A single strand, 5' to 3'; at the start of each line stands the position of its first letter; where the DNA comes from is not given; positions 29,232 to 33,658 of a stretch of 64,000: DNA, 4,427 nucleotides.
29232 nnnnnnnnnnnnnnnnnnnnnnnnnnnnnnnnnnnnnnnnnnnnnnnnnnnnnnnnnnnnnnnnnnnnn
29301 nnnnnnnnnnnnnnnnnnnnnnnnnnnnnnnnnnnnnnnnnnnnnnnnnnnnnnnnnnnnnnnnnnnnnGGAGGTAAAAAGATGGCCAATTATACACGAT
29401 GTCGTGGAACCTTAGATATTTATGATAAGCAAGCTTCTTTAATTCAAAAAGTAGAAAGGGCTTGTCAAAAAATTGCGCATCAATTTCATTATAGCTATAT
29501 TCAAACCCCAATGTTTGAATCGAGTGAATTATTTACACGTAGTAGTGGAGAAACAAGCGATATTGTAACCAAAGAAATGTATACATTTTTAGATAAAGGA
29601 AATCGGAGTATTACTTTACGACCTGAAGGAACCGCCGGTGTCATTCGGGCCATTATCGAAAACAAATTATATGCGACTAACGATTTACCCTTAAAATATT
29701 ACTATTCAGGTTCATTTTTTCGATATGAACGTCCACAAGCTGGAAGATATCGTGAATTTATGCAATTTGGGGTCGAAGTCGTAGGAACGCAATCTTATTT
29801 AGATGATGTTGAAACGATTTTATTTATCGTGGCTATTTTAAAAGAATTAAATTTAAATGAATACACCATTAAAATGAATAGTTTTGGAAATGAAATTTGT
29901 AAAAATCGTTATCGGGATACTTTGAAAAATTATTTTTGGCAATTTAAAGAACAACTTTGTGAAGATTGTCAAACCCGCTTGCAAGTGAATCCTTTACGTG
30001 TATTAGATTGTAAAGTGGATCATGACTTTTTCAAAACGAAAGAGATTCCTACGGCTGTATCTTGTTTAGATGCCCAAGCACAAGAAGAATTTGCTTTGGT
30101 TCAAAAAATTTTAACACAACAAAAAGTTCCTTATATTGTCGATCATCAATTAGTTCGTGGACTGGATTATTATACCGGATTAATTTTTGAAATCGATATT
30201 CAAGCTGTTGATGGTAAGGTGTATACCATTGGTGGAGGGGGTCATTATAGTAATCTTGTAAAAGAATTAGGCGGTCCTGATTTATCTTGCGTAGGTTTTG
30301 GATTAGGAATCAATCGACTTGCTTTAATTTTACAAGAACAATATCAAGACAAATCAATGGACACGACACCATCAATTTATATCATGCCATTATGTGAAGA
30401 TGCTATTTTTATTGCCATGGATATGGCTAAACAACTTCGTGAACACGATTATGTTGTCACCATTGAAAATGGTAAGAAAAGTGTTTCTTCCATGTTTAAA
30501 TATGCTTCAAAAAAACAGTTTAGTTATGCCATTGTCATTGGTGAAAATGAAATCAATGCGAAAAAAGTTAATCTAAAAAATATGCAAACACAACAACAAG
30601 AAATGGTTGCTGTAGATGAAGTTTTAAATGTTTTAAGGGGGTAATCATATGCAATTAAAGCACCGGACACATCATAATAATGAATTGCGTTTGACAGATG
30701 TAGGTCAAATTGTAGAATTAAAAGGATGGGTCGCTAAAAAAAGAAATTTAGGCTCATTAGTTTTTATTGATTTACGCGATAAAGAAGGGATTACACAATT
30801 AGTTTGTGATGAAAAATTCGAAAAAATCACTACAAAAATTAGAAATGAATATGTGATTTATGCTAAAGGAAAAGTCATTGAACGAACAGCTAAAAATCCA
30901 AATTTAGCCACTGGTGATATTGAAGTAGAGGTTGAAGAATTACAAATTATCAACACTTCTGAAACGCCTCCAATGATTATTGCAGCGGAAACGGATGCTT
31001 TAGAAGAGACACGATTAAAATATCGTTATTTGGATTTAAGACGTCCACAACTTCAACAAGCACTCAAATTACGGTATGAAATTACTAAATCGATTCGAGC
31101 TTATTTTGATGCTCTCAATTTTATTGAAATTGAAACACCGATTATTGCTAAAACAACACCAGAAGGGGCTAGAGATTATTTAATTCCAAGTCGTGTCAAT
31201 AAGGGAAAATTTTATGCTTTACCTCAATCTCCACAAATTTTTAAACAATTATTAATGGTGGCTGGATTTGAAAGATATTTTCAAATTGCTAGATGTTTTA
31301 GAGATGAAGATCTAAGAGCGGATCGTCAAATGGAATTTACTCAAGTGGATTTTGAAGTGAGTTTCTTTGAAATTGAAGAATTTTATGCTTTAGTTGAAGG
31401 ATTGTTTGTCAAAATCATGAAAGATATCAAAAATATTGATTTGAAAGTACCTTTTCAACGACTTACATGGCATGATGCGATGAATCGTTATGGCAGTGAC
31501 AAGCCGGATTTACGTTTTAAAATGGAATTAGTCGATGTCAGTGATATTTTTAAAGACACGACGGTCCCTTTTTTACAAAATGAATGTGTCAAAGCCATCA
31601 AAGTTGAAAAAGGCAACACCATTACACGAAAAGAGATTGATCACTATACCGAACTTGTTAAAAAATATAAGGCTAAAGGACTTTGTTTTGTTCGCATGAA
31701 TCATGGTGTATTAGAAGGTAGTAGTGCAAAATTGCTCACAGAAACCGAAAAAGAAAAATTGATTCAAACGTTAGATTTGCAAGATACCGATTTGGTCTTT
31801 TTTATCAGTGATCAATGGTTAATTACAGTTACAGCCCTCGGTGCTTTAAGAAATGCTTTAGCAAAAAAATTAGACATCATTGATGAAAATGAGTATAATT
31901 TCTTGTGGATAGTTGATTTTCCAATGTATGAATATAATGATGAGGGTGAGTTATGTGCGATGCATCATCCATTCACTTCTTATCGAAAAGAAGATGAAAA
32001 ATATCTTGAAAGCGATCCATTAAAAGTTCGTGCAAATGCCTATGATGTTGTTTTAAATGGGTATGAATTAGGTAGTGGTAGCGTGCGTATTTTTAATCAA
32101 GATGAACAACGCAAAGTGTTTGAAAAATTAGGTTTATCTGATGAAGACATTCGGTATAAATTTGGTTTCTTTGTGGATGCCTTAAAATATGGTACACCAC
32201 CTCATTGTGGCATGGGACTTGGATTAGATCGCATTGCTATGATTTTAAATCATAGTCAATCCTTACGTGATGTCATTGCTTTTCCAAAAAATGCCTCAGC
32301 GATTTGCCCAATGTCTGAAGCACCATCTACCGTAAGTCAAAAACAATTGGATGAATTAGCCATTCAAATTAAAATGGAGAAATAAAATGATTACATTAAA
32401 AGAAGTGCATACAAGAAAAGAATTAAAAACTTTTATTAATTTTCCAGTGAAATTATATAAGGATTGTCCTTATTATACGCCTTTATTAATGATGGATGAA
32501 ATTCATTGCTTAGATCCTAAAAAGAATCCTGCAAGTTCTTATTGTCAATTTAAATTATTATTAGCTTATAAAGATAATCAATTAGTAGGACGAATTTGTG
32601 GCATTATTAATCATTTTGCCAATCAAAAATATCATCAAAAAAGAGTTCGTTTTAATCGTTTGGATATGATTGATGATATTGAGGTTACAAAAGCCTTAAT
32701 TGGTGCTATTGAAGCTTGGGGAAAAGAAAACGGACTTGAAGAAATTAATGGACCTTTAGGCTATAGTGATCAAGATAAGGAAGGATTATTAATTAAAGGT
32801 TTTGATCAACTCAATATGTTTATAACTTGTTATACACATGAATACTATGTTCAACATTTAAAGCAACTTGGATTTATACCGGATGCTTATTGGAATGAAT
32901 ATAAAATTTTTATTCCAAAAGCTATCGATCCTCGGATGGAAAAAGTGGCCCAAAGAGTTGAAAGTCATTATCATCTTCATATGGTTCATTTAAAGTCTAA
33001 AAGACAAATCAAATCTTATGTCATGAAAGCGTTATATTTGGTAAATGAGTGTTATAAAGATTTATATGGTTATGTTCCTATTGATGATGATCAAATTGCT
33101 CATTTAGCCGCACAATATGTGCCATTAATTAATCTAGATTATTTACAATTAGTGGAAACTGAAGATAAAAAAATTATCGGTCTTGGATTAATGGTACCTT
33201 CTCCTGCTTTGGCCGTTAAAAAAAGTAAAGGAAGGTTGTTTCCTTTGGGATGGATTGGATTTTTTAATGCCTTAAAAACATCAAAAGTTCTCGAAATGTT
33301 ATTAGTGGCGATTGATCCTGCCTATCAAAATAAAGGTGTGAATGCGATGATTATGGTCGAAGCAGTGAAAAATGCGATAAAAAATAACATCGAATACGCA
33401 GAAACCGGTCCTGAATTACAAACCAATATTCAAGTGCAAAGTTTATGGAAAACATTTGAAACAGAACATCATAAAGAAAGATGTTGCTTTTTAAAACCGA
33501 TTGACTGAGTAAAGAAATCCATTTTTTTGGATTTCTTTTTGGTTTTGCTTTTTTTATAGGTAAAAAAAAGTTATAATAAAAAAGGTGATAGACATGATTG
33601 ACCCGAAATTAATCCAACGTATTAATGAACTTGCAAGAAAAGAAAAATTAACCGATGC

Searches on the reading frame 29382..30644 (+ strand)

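Call 12: search_protein_families(library=ncbifam, proteins=[window:29382-30644:+], max_evalue=0.00001)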
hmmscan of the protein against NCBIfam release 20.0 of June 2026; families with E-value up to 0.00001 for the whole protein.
window:29382-30644:+ (420 aa): 28 families (the best 25 are shown)
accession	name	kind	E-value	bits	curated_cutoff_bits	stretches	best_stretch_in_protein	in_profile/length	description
TIGR00442.1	hisS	equivalog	4.4e-132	440.9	286.75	1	6-410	2-405/406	histidine--tRNA ligase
TIGR00443.1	hisZ_biosyn_reg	equivalog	2.2e-47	161.7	271.65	1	12-317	2-312/314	ATP phosphoribosyltransferase regulatory subunit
NF009085.0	PRK12420.1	equivalog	2.8e-47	162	540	2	235-416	244-424/426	histidine--tRNA ligase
NF008940.0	PRK12292.2-3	equivalog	1.4e-35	122.8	450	1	9-387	8-392/404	ATP phosphoribosyltransferase regulatory subunit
NF008941.0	PRK12292.2-4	equivalog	1.7e-35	122.7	447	1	8-388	11-387/393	ATP phosphoribosyltransferase regulatory subunit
NF008942.0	PRK12292.2-5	equivalog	1.3e-33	116.3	643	2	8-166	13-167/434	ATP phosphoribosyltransferase regulatory subunit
NF008936.0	PRK12292.1-3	equivalog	5.2e-31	107.9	492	2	8-166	9-162/406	ATP phosphoribosyltransferase regulatory subunit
NF008938.0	PRK12292.1-6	equivalog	1.2e-25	90.2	833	1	7-166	9-161/420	ATP phosphoribosyltransferase regulatory subunit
NF008953.0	PRK12295.1-6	equivalog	3.7e-23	82.1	384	2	31-165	22-148/384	ATP phosphoribosyltransferase regulatory subunit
TIGR00418.1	thrS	equivalog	2e-16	60.1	383.65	2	332-419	475-562/565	threonine--tRNA ligase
NF008939.0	PRK12292.2-1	equivalog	2.2e-15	56.3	335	1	74-360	67-363/391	ATP phosphoribosyltransferase regulatory subunit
NF008945.0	PRK12292.3-3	equivalog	6.9e-15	55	409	1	16-158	12-144/368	ATP phosphoribosyltransferase regulatory subunit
NF008951.0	PRK12295.1-4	equivalog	4.8e-14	52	364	1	238-315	295-368/374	ATP phosphoribosyltransferase regulatory subunit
NF008950.0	PRK12295.1-3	equivalog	1.5e-13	50.9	492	1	256-314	319-375/387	ATP phosphoribosyltransferase regulatory subunit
NF008948.0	PRK12295.1-1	equivalog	1.3e-11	44.2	622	1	251-319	306-374/376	ATP phosphoribosyltransferase regulatory subunit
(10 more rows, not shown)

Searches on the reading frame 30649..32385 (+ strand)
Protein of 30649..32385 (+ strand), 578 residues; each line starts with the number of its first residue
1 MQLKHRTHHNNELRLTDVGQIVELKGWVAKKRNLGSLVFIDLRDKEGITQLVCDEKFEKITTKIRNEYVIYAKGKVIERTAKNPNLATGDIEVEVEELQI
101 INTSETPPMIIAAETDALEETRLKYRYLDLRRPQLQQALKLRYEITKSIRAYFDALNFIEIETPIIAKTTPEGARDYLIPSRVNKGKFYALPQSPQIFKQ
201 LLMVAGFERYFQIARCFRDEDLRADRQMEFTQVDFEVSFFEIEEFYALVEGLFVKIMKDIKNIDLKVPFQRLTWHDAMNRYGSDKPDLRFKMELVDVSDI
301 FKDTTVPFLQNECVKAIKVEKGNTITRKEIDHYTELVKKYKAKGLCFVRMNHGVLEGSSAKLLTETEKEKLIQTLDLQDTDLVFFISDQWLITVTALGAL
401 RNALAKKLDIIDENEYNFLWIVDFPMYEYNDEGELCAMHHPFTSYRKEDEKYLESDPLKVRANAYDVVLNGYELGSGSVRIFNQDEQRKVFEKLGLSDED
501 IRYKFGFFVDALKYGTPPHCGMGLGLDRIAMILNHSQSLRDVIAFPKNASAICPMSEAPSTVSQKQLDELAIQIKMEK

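Call 12: search_protein_families(library=ncbifam, proteins=[window:30649-32385:+], max_evalue=0.00001)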
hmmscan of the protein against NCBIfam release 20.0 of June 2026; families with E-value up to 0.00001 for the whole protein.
window:30649-32385:+ (578 aa): 16 families
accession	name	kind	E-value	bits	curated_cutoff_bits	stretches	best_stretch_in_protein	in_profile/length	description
NF001750.0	PRK00476.1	equivalog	1e-240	800.1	443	1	5-576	4-588/590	aspartate--tRNA ligase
TIGR00459.1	aspS_bact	equivalog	6.3e-228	757.9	373.85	1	6-573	3-582/586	aspartate--tRNA ligase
NF009460.0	PRK12820.1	equivalog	8.4e-169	563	1379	1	11-572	27-615/723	bifunctional aspartyl-tRNA synthetase/aspartyl/glutamyl-tRNA amidotransferase subunit C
NF003483.0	PRK05159.1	equivalog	6.9e-70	236.1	353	2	6-262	4-260/438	aspartate--tRNA(Asn) ligase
TIGR00458.1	aspS_nondisc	equivalog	2.8e-65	221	368.4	2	19-262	12-255/428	aspartate--tRNA(Asn) ligase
TIGR00499.1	lysS_bact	equivalog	2.9e-46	158.1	427.6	2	6-300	40-320/496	lysine--tRNA ligase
NF001756.1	PRK00484.1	subfamily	9.4e-46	156.5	468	2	4-284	36-324/488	lysine--tRNA ligase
NF003037.0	PRK03932.1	equivalog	7.7e-41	140.5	414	2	16-260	13-262/451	asparagine--tRNA ligase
TIGR00457.1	asnS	equivalog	1.7e-38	132.6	342.6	2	17-260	14-264/455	asparagine--tRNA ligase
NF002821.0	PRK02983.1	equivalog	1.9e-33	115.6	742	2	6-251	646-890/1102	bifunctional lysylphosphatidylglycerol synthetase/lysine--tRNA ligase LysX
NF009101.0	PRK12445.1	subfamily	1.7e-30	106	1026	2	9-281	57-336/505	lysine--tRNA ligase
TIGR00462.1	genX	equivalog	2e-24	86.6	286.9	2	140-286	2-147/304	EF-P lysine aminoacylase EpmA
NF006828.0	PRK09350.1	equivalog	3.3e-21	75.9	264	2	137-303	14-184/325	elongation factor P--(R)-beta-lysine ligase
NF005052.0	PRK06462.1-1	equivalog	2.1e-18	66.5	368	1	121-264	31-177/353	asparagine synthetase A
NF005054.0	PRK06462.1-4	equivalog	2.5e-14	53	309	1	122-287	8-195/318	asparagine synthetase A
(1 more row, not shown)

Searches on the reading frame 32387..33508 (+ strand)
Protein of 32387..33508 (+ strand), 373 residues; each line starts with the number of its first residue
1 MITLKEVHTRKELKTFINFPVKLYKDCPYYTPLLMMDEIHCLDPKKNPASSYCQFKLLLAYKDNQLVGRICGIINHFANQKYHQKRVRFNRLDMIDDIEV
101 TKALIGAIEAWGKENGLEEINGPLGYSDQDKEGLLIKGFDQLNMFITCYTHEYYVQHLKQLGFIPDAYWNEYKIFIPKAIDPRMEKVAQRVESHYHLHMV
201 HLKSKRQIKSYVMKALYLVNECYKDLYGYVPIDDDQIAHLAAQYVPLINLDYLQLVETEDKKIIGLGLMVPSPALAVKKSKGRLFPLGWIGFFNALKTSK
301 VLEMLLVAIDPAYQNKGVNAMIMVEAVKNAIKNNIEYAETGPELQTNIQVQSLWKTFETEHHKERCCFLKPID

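Call 12: search_protein_families(library=ncbifam, proteins=[window:32387-33508:+], max_evalue=0.00001)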
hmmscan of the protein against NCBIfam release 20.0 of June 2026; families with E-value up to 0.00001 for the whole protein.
window:32387-33508:+ (373 aa): 0 families

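Call 14: search_protein_families(library=ncbifam, proteins=[window:32387-33508:+], max_evalue=0.00001)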
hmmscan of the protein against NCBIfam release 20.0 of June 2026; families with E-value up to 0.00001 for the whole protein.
window:32387-33508:+ (373 aa): 0 families

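Call 30: search_protein_families(library=pfam, proteins=[window:32387-33508:+], max_evalue=0.001)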
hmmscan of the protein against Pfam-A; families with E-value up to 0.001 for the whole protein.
window:32387-33508:+ (373 aa): 1 family
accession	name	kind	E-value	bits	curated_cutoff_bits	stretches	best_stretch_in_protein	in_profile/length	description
PF00583.31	Acetyltransf_1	-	4.1e-06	27.5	20.7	0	276-348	36-105/116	Acetyltransferase (GNAT) family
